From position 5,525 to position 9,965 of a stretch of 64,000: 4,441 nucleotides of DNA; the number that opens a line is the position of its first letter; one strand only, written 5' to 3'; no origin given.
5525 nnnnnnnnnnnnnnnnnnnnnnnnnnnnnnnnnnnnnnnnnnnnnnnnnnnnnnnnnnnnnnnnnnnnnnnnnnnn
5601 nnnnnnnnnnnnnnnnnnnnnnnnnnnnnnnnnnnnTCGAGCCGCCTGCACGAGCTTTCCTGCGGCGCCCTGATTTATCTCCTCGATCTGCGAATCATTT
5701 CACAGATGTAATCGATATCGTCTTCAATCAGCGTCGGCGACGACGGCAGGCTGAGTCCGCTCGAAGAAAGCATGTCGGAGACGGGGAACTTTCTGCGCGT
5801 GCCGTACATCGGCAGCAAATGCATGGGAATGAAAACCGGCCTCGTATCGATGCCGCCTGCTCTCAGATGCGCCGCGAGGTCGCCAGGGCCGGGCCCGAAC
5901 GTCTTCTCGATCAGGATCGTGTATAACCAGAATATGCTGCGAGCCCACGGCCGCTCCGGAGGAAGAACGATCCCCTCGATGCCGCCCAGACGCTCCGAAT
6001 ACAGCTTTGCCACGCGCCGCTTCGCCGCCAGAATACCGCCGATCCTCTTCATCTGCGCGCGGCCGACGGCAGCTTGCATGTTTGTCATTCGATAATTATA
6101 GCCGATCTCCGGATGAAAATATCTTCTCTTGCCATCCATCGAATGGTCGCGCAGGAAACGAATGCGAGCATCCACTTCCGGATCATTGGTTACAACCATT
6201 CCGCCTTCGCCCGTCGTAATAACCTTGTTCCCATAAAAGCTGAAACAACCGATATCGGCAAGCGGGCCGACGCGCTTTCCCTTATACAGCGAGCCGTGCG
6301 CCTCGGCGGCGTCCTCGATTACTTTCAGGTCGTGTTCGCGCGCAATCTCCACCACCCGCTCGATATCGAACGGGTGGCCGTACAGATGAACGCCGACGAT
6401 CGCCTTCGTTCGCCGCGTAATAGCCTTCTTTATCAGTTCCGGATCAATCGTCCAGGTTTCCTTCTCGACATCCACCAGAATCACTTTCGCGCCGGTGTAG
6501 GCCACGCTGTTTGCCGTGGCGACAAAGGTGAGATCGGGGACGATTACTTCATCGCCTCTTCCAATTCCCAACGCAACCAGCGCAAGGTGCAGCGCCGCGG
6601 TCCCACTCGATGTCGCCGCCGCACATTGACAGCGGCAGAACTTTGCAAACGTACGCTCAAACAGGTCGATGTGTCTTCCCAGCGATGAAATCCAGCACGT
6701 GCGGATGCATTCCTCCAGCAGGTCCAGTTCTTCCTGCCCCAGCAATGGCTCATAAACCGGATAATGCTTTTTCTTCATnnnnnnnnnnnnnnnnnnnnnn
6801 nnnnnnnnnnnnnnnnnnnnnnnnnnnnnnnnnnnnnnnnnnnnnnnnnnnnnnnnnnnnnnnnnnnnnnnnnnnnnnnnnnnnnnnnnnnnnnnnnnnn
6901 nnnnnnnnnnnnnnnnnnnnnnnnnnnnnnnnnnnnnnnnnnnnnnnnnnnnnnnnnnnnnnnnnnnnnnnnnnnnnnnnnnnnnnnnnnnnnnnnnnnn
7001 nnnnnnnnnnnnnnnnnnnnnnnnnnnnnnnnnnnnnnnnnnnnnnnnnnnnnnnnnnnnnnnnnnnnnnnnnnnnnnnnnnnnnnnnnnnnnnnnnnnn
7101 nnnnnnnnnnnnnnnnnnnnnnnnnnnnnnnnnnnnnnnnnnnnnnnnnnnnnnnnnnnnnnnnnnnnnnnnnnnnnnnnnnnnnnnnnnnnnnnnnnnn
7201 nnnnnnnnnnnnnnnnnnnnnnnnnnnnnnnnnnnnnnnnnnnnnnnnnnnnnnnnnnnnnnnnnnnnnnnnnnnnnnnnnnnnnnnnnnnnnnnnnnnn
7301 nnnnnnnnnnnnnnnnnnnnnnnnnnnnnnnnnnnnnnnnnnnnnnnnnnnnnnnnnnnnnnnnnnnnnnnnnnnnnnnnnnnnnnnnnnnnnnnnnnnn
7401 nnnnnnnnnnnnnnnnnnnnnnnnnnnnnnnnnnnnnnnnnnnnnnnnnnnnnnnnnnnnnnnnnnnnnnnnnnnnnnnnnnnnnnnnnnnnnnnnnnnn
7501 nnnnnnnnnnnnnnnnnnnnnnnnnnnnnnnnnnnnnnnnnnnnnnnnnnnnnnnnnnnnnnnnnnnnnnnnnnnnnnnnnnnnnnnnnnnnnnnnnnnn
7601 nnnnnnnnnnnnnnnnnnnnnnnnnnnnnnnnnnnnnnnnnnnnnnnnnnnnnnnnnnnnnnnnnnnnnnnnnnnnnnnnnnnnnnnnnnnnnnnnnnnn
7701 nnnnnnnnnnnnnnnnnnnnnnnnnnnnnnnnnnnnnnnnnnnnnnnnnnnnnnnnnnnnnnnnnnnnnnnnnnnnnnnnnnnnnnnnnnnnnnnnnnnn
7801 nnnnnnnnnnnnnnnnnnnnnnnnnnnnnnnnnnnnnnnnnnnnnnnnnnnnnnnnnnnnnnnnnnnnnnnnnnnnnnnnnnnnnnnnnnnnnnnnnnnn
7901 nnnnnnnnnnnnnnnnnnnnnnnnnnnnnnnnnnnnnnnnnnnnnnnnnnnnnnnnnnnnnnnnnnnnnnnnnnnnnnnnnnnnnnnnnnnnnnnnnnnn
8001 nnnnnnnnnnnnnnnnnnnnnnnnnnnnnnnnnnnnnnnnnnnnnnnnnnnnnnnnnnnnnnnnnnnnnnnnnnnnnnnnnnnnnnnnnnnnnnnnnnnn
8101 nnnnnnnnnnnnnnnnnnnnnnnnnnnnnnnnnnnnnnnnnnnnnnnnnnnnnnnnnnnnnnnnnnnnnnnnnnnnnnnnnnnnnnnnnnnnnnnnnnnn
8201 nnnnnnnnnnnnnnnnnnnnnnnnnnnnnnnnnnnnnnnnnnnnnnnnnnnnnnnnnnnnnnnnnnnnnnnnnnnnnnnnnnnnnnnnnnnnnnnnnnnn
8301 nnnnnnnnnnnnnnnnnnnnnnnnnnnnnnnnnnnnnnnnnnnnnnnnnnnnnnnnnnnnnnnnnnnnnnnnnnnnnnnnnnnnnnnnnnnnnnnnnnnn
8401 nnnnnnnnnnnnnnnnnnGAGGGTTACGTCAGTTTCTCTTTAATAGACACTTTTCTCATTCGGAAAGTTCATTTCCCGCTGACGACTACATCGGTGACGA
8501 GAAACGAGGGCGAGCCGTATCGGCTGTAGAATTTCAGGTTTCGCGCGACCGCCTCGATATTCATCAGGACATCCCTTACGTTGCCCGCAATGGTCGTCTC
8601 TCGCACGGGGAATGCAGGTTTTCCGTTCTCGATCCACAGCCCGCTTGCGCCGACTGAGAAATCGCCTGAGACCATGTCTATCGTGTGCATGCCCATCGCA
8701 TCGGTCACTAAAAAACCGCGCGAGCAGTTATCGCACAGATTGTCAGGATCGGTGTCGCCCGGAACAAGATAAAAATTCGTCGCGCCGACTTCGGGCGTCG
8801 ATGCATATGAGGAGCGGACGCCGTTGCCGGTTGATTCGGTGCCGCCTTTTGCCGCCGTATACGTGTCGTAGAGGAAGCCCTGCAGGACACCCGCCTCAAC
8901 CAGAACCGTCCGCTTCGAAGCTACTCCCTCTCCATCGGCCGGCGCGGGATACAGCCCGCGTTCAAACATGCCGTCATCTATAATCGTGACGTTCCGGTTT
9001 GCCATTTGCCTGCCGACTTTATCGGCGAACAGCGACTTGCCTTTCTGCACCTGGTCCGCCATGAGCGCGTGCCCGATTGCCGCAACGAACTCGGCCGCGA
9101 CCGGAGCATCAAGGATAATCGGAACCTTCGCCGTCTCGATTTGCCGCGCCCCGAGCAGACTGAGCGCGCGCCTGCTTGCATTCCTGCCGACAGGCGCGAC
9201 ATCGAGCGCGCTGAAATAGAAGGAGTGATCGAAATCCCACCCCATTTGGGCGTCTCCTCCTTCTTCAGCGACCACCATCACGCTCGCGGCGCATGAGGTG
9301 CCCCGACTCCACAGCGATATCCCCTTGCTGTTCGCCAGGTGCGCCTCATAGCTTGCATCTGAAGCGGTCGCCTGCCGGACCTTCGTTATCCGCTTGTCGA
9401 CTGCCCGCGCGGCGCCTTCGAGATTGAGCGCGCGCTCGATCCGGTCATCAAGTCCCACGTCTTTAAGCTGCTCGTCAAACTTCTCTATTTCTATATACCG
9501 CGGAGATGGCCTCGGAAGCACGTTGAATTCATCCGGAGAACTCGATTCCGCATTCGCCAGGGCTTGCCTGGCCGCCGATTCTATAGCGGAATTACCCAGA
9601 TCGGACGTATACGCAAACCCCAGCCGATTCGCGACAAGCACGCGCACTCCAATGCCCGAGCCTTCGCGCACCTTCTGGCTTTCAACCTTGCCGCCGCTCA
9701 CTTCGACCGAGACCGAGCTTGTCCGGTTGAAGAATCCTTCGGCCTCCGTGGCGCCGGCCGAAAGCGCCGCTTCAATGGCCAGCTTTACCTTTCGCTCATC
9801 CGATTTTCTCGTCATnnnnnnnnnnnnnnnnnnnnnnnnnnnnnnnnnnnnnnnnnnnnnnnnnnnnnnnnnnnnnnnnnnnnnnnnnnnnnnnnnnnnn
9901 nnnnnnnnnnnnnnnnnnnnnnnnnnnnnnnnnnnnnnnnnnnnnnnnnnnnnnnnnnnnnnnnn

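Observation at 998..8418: Aminosugar-modification module: three GT-C membrane transferases plus a DegT aminotransferase and a GNAT acetyltransferase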

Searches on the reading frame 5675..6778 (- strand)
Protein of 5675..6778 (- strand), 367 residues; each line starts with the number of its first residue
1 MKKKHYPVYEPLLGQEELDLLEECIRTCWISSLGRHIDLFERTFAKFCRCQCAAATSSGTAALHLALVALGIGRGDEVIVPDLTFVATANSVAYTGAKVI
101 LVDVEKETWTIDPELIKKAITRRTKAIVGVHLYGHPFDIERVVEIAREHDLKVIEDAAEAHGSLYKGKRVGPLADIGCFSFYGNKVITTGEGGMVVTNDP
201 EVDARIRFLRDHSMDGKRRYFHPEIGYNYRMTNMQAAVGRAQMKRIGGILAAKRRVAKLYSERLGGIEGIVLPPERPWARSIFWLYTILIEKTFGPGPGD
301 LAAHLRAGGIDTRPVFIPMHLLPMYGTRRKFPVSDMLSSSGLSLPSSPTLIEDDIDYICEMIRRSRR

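Call 4: search_protein_families(library=pfam, proteins=[window:5675-6778:-], max_evalue=0.1)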
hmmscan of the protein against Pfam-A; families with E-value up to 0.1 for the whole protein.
window:5675-6778:- (367 aa): 7 families
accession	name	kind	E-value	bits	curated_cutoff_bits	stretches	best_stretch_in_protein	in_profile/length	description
PF01041.23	DegT_DnrJ_EryC1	-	2.9e-123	412.1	19.8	1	14-362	4-359/360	DegT/DnrJ/EryC1/StrS aminotransferase family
PF01053.26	Cys_Met_Meta_PP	-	4.4e-10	39.1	27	1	38-210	55-226/381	Cys/Met metabolism PLP-dependent enzyme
PF00155.27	Aminotran_1_2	-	1.8e-08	34.4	19.7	1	38-128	45-151/361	Aminotransferase class I and II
PF00266.25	Aminotran_5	-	1.5e-05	24.6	21.5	1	56-163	67-182/371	Aminotransferase class-V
PF01212.27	Beta_elim_lyase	-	5.4e-05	23.1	27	1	40-208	37-222/288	Beta-eliminating lyase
PF00291.31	PALP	-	0.044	13.5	35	1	54-148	59-149/295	Pyridoxal-phosphate dependent enzyme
PF00464.25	SHMT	-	0.075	12.1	27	0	99-198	144-245/399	Serine hydroxymethyltransferase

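Call 5: search_protein_families(library=ncbifam, proteins=[window:5675-6778:-], max_evalue=0.1)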
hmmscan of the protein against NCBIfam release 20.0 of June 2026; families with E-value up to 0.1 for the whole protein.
window:5675-6778:- (367 aa): 60 families (the best 25 are shown)
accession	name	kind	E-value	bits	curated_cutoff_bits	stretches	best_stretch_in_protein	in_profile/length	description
TIGR04181.1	NHT_00031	hypoth_equivalog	2.8e-107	358.7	420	1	8-347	3-359/359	LegC family aminotransferase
TIGR03588.1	PseC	equivalog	2e-84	283.7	423.5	1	14-364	10-378/380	UDP-4-amino-4,6-dideoxy-N-acetyl-beta-L-altrosamine transaminase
NF008658.2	PRK11658.1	equivalog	5.8e-66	222.7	631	1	5-363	4-374/379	UDP-4-amino-4-deoxy-L-arabinose aminotransferase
NF008687.0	PRK11706.1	equivalog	5.1e-60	203.2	375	1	10-362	6-370/375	dTDP-4-amino-4,6-dideoxygalactose transaminase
TIGR04427.1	PLP_DesI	equivalog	2.7e-59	201.2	650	1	20-363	37-380/390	dTDP-4-dehydro-6-deoxyglucose aminotransferase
NF011936.0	PRK15407.1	equivalog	3.8e-54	184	423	2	12-214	43-252/440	lipopolysaccharide biosynthesis protein RfbH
TIGR02379.1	ECA_wecE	subfamily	7e-50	169.8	434.85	1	8-265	4-269/376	dTDP-4-amino-4,6-dideoxy-D-glucose transaminase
NF041364.1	GntC_guanitoxin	equivalog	4.5e-11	42.3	415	1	60-158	70-175/356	guanitoxin biosynthesis PLP-dependent (S)-gamma-hydroxy-L-arginine cyclodehydratase GntC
NF004770.0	PRK06108.1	subfamily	1.5e-09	37.2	422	1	41-156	87-209/396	pyridoxal phosphate-dependent aminotransferase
NF004975.0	PRK06348.1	equivalog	2.7e-09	36.5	549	1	53-157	92-202/384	pyridoxal phosphate-dependent aminotransferase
NF006096.0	PRK08248.1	equivalog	2.8e-09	36.1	726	1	37-180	66-207/431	homocysteine synthase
NF006230.0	PRK08363.1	equivalog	7e-09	34.9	534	1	56-158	99-207/398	alanine aminotransferase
NF005816.0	PRK07682.1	equivalog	1.8e-08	33.5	620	1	56-158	96-204/390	aminotransferase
NF006488.0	PRK08912.1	equivalog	1.7e-07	30.5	498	1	55-128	92-164/387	aminotransferase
NF005855.0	PRK07777.1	equivalog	2.4e-07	30.4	553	1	56-175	95-220/391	pyridoxal phosphate-dependent aminotransferase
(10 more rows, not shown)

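Call 29: search_solved_structures(query=window:5675-6778:-, max_evalue=1e-20)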
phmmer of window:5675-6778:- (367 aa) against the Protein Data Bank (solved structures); distinct sequences matched with E-value up to 1e-20: 55.
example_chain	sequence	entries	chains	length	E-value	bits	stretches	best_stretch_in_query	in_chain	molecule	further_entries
3bn1_A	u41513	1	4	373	6.2e-102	344.6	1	8-359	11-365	Perosamine synthetase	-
3dr7_A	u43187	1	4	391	7.3e-102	344.4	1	8-359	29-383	Putative perosamine synthetase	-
3dr4_A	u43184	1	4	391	5e-101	341.6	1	8-359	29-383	Putative perosamine synthetase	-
7b0m_AAA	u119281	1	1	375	3e-89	302.9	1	10-360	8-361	Sugar aminotransferase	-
7b0d_A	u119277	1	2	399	9.8e-71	242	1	16-360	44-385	Glutamine--scyllo-inositol transaminase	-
3frk_A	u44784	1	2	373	3.2e-66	227.1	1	21-363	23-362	QdtB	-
2oga_A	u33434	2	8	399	1.8e-64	221.3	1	33-352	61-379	Transaminase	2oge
8vr3_A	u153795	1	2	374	6e-60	206.5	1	10-363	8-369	DegT/DnrJ/EryC1/StrS aminotransferase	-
8vr5_A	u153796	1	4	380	7e-60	206.3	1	10-363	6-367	DegT/DnrJ/EryC1/StrS aminotransferase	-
7n63_A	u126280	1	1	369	9.7e-60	205.8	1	16-363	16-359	Putative aminotransferase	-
1o61_A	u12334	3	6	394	1e-57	199.1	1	10-291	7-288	aminotransferase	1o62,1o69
4ztc_A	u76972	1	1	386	6.5e-57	196.5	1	10-291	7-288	Aminotransferase homolog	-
9bgp_A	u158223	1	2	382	8.2e-57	196.2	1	34-357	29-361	aminotransferase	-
9bgr_A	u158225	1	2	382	5.6e-56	193.4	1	34-357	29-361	aminotransferase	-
3nyu_A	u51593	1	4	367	7.1e-54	186.5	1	33-362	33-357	Aminotransferase WbpE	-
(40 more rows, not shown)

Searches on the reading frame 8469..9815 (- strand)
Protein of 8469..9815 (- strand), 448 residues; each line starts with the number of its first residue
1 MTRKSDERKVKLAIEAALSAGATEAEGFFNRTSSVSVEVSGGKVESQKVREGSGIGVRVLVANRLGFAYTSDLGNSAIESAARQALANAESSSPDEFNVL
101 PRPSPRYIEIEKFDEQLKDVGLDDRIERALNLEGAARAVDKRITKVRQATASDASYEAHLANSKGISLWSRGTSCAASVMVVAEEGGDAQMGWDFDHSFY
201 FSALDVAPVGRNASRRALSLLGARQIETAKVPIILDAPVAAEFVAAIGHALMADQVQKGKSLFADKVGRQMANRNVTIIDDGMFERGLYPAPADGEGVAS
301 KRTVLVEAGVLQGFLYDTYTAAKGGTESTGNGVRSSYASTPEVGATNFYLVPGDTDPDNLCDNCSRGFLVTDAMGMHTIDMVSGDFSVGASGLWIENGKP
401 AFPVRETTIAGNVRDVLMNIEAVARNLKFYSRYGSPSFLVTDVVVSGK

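Call 4: search_protein_families(library=pfam, proteins=[window:8469-9815:-], max_evalue=0.1)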
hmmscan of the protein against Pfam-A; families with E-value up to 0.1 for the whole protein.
window:8469-9815:- (448 aa): 3 families
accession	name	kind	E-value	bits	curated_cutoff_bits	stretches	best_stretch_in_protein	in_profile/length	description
PF19289.4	PmbA_TldD_3rd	-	1.6e-76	256.7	22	1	229-447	2-220/220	PmbA/TldA metallopeptidase C-terminal domain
PF19290.4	PmbA_TldD_2nd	-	6.4e-19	68.9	20.9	1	117-221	3-109/109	PmbA/TldA metallopeptidase central domain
PF01523.21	PmbA_TldD_1st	-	9.8e-14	51.7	20.9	1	25-89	1-65/65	PmbA/TldA metallopeptidase domain 1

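Call 5: search_protein_families(library=ncbifam, proteins=[window:8469-9815:-], max_evalue=0.1)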
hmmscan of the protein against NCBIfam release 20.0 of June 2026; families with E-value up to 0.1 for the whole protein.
window:8469-9815:- (448 aa): 3 families
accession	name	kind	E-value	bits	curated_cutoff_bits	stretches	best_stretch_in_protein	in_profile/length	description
NF008268.0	PRK11040.1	equivalog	7.5e-56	189.7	438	1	3-447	11-445/446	metalloprotease PmbA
NF008006.0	PRK10735.1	equivalog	2.5e-38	131.8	513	1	53-429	64-447/481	metalloprotease TldD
NF040952.1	Arch_mtprotase_TldD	equivalog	3.3e-37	128.3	635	1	14-431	4-416/443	zinc metalloprotease TldD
